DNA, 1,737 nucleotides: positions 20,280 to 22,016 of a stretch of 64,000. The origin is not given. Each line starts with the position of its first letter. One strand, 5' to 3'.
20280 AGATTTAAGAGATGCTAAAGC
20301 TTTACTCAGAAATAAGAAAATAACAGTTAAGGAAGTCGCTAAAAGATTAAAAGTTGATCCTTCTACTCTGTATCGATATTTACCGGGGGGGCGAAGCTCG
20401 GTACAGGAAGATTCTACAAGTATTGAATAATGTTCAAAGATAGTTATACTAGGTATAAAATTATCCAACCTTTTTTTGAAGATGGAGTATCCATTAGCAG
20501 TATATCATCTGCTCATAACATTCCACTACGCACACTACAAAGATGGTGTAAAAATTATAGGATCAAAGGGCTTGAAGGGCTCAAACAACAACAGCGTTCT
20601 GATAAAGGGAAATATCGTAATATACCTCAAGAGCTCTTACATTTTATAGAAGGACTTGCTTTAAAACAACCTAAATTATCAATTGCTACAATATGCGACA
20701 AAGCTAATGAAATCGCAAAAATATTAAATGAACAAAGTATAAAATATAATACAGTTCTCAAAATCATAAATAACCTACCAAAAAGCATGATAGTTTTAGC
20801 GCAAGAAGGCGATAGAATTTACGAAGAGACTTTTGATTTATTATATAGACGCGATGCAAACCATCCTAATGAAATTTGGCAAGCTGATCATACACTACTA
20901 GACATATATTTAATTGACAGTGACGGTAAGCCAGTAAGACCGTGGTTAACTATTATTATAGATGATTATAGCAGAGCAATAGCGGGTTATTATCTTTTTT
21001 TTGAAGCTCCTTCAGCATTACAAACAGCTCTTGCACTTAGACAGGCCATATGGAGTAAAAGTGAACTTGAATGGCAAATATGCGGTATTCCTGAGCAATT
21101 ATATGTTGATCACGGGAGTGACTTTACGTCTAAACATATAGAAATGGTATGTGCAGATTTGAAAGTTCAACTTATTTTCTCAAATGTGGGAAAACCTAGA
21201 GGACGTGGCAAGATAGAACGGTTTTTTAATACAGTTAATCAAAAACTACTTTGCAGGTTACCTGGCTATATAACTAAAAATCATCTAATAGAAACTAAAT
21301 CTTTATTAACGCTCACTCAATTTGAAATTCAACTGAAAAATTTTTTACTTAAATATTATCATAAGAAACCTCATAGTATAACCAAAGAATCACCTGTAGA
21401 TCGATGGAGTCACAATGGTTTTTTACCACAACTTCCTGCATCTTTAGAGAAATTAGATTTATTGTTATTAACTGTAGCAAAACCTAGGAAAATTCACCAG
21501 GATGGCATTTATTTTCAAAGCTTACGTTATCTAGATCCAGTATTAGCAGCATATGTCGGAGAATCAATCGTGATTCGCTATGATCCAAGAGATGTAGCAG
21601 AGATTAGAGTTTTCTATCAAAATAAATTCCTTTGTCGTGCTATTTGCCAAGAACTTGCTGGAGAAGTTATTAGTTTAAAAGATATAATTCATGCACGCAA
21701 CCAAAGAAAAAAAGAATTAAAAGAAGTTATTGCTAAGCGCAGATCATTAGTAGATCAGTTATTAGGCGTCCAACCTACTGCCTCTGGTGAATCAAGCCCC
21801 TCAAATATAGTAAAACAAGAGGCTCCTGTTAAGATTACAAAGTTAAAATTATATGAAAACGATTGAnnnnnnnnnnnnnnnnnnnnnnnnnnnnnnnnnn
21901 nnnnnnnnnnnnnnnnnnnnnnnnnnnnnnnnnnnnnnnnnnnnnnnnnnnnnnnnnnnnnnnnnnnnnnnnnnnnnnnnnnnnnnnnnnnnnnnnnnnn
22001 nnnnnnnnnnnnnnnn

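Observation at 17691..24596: Tn552/Tn5053-like transposon with 48-bp TG...CA inverted repeats and 6-bp TACTAT target duplication, carrying vapBC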

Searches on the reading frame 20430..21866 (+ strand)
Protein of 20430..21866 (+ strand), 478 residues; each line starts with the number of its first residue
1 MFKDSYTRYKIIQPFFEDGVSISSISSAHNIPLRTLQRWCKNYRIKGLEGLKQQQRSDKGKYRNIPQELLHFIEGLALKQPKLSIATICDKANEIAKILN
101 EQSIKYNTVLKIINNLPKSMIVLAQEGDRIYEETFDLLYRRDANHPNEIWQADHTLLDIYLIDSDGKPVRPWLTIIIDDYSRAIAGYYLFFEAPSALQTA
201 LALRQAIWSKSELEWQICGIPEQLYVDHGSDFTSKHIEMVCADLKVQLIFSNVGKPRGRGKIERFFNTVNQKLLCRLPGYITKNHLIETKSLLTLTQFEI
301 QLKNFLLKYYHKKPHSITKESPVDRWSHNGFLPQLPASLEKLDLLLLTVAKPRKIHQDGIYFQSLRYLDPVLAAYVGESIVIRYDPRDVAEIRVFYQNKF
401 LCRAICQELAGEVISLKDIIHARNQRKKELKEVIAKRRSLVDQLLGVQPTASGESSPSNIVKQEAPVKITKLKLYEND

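Call 6: search_protein_families(library=pfam, proteins=[window:20430-21866:+], max_evalue=0.01)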
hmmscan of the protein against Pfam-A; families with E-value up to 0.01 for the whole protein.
window:20430-21866:+ (478 aa): 8 families
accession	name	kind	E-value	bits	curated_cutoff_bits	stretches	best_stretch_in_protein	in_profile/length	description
PF09299.17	Mu-transpos_C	-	4.8e-18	65.3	21.7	1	345-403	2-61/61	Mu transposase, C-terminal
PF00665.32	rve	-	7.9e-14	52.2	32.6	1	144-256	2-102/102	Integrase core domain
PF13518.12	HTH_28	-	8.4e-10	39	25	1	8-59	2-52/52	Helix-turn-helix domain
PF13565.12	HTH_32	-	6.5e-07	30.3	33.7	1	35-94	1-58/73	Homeodomain-like domain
PF13384.12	HTH_23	-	3.9e-06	26.9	24.6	1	15-52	13-50/50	Homeodomain-like domain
PF13683.12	rve_3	-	9.3e-05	22.5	26.5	1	245-316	2-60/67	Integrase core domain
PF01527.26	HTH_Tnp_1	-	0.0043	17.7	24.1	1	10-54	14-57/75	Transposase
PF13551.12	HTH_29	-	0.0064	17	28.1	0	18-61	10-52/64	Winged helix-turn helix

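Call 16: search_dna_similar(query=window:20430-21866:+, collection=plasmids, mode=protein, max_rows=40)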
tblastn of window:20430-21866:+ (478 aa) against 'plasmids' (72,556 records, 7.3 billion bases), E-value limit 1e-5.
The search stops at 5000 records and this limit was reached: more records match than are counted here, and every count below describes the 5000 best-scoring records only.
Records with a match: at least 5000; places in all: 5561; records where one place covers at least 80% of the query: 921.
Best place of each record, by identity: 60-80% 1; <60% 4999.
By first word of the organism name: Klebsiella 1171; Escherichia 749; Staphylococcus 437; Salmonella 385; Enterobacter 251; Enterococcus 177; Acinetobacter 130; Pseudomonas 121; Streptomyces 115; Pseudosulfitobacter 101; and 212 more.
By predicted mobility (MOB-suite, as given by PLSDB): conjugative 2703; mobilizable 1194; non-mobilizable 1103.
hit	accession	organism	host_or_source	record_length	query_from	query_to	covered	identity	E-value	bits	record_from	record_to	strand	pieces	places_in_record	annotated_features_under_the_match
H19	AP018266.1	Scytonema sp. NIES-4073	-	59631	8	445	92%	57.1%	2e-161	513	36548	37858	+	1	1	integrase catalytic subunit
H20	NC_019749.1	Stanieria cyanosphaera PCC 7437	-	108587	6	478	99%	52.8%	3e-151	483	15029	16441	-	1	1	Mu transposase C-terminal domain-containing protein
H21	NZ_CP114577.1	Legionella pneumophila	cell culture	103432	3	478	100%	51.5%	3e-157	501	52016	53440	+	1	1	Mu transposase C-terminal domain-containing protein | AAA family ATPase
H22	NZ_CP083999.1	Mycobacterium avium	Homo sapiens,sputum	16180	5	478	99%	51.4%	2e-155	495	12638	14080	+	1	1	Mu transposase C-terminal domain-containing protein | AAA family ATPase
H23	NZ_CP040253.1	Mycobacterium avium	Homo sapiens,sputum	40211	5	478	99%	51.4%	2e-155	495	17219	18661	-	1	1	Mu transposase C-terminal domain-containing protein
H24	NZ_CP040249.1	Mycobacterium avium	Homo sapiens,sputum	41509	5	478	99%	51.4%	2e-155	495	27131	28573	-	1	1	Mu transposase C-terminal domain-containing protein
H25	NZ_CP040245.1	Mycobacterium avium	Homo sapiens,sputum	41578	5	478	99%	51.4%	2e-155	495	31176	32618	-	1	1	Mu transposase C-terminal domain-containing protein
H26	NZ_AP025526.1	Mycobacterium sp. 20KCMC460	Homo sapiens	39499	3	478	100%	51.1%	5e-132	497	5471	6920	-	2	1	Mu transposase C-terminal domain-containing protein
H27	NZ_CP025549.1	Mycobacterium paragordonae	Homo sapiens,cultured bacteria,sputum ...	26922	5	478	99%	51.2%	3e-156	498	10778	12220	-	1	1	Mu transposase C-terminal domain-containing protein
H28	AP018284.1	Chondrocystis sp. NIES-4102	-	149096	5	446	92%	54.8%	1e-151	485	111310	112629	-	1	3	transposase-like Mu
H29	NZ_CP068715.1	Staphylococcus shinii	whole organism,Saeng-gimol meju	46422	3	478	100%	50.6%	5e-137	442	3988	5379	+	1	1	Mu transposase C-terminal domain-containing protein | AAA family ATPase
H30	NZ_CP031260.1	Klebsiella quasipneumoniae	Homo sapiens,bronchoalveolar lavage ...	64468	3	478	100%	50.6%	7e-137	442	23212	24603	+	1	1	none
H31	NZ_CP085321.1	Staphylococcus aureus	Gallas gallas domesticus,Beak of a ...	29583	3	478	100%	50.3%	2e-138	447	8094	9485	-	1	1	Mu transposase C-terminal domain-containing protein | AAA family ATPase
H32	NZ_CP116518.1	Enterococcus faecium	Bos taurus,whole organism,fecal sample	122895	5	468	97%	51.5%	1e-134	436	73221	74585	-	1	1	Mu transposase C-terminal domain-containing protein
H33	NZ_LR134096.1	Enterococcus faecium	-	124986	5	468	97%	51.5%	1e-134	436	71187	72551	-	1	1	Mu transposase C-terminal domain-containing protein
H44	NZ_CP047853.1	Staphylococcus aureus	Homo sapiens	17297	3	478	100%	50.1%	4e-137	442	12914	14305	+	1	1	Mu transposase C-terminal domain-containing protein | AAA family ATPase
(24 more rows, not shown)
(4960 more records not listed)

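Call 17: find_homologous_proteins(query=window:20430-21866:+)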
Query window:20430-21866:+ (478 aa): 5395 proteins with E <= 0.001 among 8000 candidates; the best 120 are listed.
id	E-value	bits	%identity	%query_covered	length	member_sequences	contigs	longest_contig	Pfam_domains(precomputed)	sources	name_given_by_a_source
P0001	0.0e+0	1076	99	100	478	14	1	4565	PF00665.33,PF09299.18,PF13384.13,PF13518.13,PF13565.13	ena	-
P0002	1.8e-255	866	80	100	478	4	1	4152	PF00665.33,PF09299.18,PF13565.13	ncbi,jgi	jgi:putative transposase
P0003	1.4e-245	833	77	100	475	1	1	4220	PF00665.33,PF09299.18,PF13565.13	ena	-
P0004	6.5e-229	778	74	94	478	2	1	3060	PF00665.33,PF09299.18,PF13384.13,PF13551.13,PF13518.13,PF13565.13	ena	-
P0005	1.9e-198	678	64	100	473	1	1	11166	PF00665.33,PF09299.18,PF13565.13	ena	-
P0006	2.4e-193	661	61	100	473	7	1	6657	PF00665.33,PF09299.18,PF13551.13,PF13518.13,PF13565.13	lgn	-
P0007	4.0e-192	657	63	99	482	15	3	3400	PF00665.33,PF09299.18,PF13384.13,PF13551.13,PF01527.27,PF13518.13,PF13565.13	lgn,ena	-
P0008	1.3e-190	652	62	99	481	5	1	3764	PF00665.33,PF09299.18,PF13384.13,PF13518.13,PF13565.13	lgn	-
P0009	9.0e-178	610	58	100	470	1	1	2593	PF00665.33,PF09299.18,PF13384.13,PF13565.13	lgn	-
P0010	3.2e-176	605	56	99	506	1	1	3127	PF00665.33,PF09299.18,PF13384.13,PF13551.13,PF13518.13,PF13565.13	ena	-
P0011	8.4e-175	600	58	99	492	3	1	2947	PF00665.33,PF09299.18,PF13384.13,PF13551.13,PF13518.13,PF13565.13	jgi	jgi:putative transposase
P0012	4.0e-174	598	60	99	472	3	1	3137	PF00665.33,PF09299.18,PF13384.13,PF13551.13,PF13518.13,PF13565.13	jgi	jgi:putative transposase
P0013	8.2e-174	597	56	99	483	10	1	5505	PF00665.33,PF09299.18,PF13384.13,PF01527.27,PF13518.13,PF13565.13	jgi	-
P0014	3.0e-172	592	56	99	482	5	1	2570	PF00665.33,PF09299.18,PF13384.13,PF13551.13,PF13518.13,PF13565.13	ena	-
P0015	9.9e-172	590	56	99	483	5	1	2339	PF00665.33,PF09299.18,PF13384.13,PF13551.13,PF01527.27,PF13518.13,PF13565.13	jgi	jgi:putative transposase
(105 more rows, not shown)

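Call 18: find_encoding_contigs(protein=window:20430-21866:+, flank=10000, max_places=6)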
Protein window:20430-21866:+ (478 aa): no gene with exactly this product is on record in the collection.

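Call 19: find_encoding_contigs(protein=P0002, flank=10000, max_places=6)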
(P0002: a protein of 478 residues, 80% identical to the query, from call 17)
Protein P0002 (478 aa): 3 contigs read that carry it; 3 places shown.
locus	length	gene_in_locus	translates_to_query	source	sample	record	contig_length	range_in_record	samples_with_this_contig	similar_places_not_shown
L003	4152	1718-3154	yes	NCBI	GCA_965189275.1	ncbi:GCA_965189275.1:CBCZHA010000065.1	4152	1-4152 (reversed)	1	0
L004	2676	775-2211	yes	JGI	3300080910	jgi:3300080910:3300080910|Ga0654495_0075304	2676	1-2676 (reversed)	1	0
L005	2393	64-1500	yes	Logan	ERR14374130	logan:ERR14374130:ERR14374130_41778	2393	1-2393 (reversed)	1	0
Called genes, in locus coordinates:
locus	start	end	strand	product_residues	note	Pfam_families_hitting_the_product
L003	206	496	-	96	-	-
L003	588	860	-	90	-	-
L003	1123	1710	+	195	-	PF00239:Resolvase, PF02796:HTH_7 (weak)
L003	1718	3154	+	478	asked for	PF13565:HTH_32 (weak), PF00665:rve, PF09299:Mu-transpos_C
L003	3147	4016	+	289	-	PF13401:AAA_22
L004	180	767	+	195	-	PF00239:Resolvase, PF02796:HTH_7 (weak)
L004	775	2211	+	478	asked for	PF13565:HTH_32 (weak), PF00665:rve, PF09299:Mu-transpos_C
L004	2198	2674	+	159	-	?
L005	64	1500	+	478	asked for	PF13565:HTH_32 (weak), PF00665:rve, PF09299:Mu-transpos_C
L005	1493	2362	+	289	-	PF13401:AAA_22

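Call 20: get_annotated_region(hit=H44, flank=6000)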
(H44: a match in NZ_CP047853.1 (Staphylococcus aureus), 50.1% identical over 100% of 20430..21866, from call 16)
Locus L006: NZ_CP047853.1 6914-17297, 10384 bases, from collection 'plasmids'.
description: Staphylococcus aureus strain UP_274 plasmid unnamed, complete sequence
organism: Staphylococcus aureus (NCBI taxid 1280)
taxonomy: Bacteria; Bacillota; Bacilli; Bacillales; Staphylococcaceae; Staphylococcus; Staphylococcus aureus
host: -; source: Homo sapiens; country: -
typing (MOB-suite, as given by PLSDB): mobilizable; replicon rep_cluster_1017,rep_cluster_1733,rep_cluster_2100
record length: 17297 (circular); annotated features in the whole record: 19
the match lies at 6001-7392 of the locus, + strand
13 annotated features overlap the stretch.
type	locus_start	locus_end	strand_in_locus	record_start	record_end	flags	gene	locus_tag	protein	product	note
CDS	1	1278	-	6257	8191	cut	-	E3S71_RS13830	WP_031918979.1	bacteriocin-associated integral membrane family protein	-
CDS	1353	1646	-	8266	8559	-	-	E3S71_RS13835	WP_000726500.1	lactococcin 972 family bacteriocin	-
CDS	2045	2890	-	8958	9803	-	-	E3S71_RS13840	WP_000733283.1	BlaZ family penicillin-hydrolyzing class A beta-lactamase PC1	-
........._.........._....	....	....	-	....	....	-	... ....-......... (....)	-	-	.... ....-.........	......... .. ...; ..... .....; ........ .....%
predicted_resistance_gene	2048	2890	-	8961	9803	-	blaPC1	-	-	BlaZ family penicillin-hydrolyzing class A beta-lactamase PC1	predicted by amrfinderplus; class BETA-LACTAM; identity 100.0%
predicted_resistance_gene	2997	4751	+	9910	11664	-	blaR1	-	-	beta-lactam sensor/signal transducer BlaR1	predicted by amrfinderplus; class BETA-LACTAM; identity 99.83%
predicted_resistance_gene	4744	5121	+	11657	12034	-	blaI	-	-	penicillinase repressor BlaI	predicted by amrfinderplus; class BETA-LACTAM; identity 100.0%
CDS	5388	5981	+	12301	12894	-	-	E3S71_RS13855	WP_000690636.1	recombinase family protein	GO:0006310 - DNA recombination [Evidence IEA]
CDS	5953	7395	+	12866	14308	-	-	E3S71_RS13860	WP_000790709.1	Mu transposase C-terminal domain-containing protein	GO:0015074 - DNA integration [Evidence IEA]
CDS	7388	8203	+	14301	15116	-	-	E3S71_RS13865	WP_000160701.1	AAA family ATPase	-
CDS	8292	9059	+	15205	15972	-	-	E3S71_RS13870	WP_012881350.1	DUF4238 domain-containing protein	-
CDS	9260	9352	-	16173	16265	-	-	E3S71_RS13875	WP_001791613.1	type I toxin-antitoxin system Fst family toxin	-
CDS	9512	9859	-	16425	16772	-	-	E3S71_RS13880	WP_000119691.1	metalloregulator ArsR/SmtB family transcription factor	GO:0006355 - regulation of DNA-templated transcription [Evidence IEA]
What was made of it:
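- On Tn552 family: The order is as in NZ_CP047853 (call 20).
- The gene order is identical to Tn552 in a S. aureus plasmid (call 20). The resolvase - tnpA - tnpB order is that of Tn552 (call 20).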

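Call 33: list_cluster_members(proteins=[P0001, P0002, P0003, P0004, P0005, P0006, P0007, P0008])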
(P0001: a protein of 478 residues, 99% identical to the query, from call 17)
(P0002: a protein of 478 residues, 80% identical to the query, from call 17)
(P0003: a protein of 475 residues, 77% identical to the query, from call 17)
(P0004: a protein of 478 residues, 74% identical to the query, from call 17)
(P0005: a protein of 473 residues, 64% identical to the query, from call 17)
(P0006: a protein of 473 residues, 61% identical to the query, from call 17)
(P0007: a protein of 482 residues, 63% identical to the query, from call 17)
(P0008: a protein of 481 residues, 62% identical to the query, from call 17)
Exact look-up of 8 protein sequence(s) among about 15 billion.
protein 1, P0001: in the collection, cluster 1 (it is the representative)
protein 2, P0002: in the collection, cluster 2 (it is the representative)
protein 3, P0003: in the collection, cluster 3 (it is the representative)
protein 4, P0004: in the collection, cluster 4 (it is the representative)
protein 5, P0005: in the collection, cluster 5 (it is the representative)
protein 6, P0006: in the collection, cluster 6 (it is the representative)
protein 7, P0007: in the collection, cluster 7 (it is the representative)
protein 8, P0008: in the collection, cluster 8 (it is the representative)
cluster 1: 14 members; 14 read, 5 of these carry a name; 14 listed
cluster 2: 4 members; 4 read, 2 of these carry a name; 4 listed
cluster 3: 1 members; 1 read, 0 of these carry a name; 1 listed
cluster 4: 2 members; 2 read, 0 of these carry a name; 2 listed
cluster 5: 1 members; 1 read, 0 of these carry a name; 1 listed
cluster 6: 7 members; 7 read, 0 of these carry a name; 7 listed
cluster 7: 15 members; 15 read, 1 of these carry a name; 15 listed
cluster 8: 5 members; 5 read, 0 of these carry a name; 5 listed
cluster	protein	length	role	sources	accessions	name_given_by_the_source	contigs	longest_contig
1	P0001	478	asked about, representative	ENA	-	-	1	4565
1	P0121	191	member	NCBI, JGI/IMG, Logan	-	putative transposase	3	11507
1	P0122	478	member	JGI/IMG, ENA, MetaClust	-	\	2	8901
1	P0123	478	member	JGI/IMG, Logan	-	putative transposase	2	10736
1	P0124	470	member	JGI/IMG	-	putative transposase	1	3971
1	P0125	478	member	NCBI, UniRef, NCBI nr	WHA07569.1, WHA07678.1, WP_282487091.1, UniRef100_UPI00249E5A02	DDE-type integrase/transposase/recombinase (plasmid) [Candidatus Megaera polyxenophila] | Mu transposase C-terminal domain-containing protein n=1 Tax=Candidatus Megaera ... | DDE-type integrase/transposase/recombinase [Candidatus Megaera polyxenophila]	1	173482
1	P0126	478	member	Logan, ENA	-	-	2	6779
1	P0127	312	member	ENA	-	-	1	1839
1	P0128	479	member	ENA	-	-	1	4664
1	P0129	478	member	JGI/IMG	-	-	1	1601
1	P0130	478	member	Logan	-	-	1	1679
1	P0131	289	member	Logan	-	-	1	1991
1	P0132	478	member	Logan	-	-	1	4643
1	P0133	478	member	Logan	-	-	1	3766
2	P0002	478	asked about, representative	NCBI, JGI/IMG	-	putative transposase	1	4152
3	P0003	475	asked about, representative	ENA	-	-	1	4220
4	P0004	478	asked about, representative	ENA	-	-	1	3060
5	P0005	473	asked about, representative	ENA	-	-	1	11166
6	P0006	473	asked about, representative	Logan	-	-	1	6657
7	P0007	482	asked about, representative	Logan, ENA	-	-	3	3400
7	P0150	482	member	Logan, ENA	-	-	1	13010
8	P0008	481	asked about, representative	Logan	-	-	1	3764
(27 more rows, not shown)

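Call 34: find_encoding_contigs(protein=P0125, flank=10000, max_places=6)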
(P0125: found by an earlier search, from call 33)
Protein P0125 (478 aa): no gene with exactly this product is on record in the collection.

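Call 35: find_encoding_contigs(protein=P0123, flank=10000, max_places=6)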
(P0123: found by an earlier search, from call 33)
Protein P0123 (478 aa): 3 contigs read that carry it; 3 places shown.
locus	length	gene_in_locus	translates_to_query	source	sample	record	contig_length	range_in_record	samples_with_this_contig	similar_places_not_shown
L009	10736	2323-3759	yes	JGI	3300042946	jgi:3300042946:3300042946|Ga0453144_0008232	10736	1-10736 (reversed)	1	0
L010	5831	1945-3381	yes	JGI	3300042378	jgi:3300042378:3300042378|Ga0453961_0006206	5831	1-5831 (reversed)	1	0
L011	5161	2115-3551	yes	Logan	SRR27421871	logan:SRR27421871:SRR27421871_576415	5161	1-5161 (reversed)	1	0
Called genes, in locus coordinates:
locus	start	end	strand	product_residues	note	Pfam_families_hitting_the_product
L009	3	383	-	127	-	?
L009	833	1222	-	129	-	PF01850:PIN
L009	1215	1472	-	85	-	-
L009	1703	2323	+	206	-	PF00239:Resolvase, PF02796:HTH_7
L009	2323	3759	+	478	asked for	PF13384:HTH_23 (weak), PF13518:HTH_28, PF13565:HTH_32 (weak), PF00665:rve, PF09299:Mu-transpos_C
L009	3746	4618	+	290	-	PF13401:AAA_22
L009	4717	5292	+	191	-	PF00239:Resolvase, PF02796:HTH_7 (weak)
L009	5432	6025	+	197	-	PF00239:Resolvase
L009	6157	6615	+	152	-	PF22398:DUF6978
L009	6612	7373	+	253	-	PF08861:DUF1828, PF08862:DUF1829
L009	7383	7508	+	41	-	-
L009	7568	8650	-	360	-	PF14279:HNH_5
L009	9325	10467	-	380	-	-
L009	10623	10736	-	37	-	?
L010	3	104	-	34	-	?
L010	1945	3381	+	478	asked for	PF13384:HTH_23 (weak), PF13518:HTH_28, PF13565:HTH_32 (weak), PF00665:rve, PF09299:Mu-transpos_C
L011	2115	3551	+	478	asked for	PF13384:HTH_23 (weak), PF13518:HTH_28, PF13565:HTH_32 (weak), PF00665:rve, PF09299:Mu-transpos_C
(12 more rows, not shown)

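Call 38: find_encoding_contigs(protein=P0122, flank=10000, max_places=6)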
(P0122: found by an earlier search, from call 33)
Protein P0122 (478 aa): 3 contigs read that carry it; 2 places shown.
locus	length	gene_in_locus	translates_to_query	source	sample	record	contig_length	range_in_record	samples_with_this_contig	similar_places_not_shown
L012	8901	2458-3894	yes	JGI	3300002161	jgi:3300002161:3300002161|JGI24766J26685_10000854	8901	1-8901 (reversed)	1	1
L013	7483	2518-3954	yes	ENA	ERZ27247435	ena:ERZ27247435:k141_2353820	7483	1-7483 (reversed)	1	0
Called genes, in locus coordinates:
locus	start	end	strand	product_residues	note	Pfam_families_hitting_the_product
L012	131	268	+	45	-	-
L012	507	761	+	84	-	PF04014:MazE_antitoxin (weak)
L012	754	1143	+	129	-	PF01850:PIN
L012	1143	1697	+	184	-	PF00239:Resolvase, PF02796:HTH_7, PF13384:HTH_23 (faint)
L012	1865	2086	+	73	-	PF00239:Resolvase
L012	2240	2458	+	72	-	PF02796:HTH_7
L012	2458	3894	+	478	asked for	PF13384:HTH_23 (weak), PF13518:HTH_28, PF13565:HTH_32 (weak), PF00665:rve, PF09299:Mu-transpos_C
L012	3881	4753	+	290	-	PF13401:AAA_22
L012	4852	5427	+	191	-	PF00239:Resolvase, PF02796:HTH_7 (weak)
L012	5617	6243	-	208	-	PF18967:PycTM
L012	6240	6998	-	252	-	PF00211:Guanylate_cyc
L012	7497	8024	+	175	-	PF00589:Phage_integrase, PF22823:MrpR_C_cat (weak)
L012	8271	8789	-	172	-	PF24838:8xMP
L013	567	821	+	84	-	PF04014:MazE_antitoxin (weak)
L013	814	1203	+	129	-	PF01850:PIN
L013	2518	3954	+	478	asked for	PF13384:HTH_23 (weak), PF13518:HTH_28, PF13565:HTH_32 (weak), PF00665:rve, PF09299:Mu-transpos_C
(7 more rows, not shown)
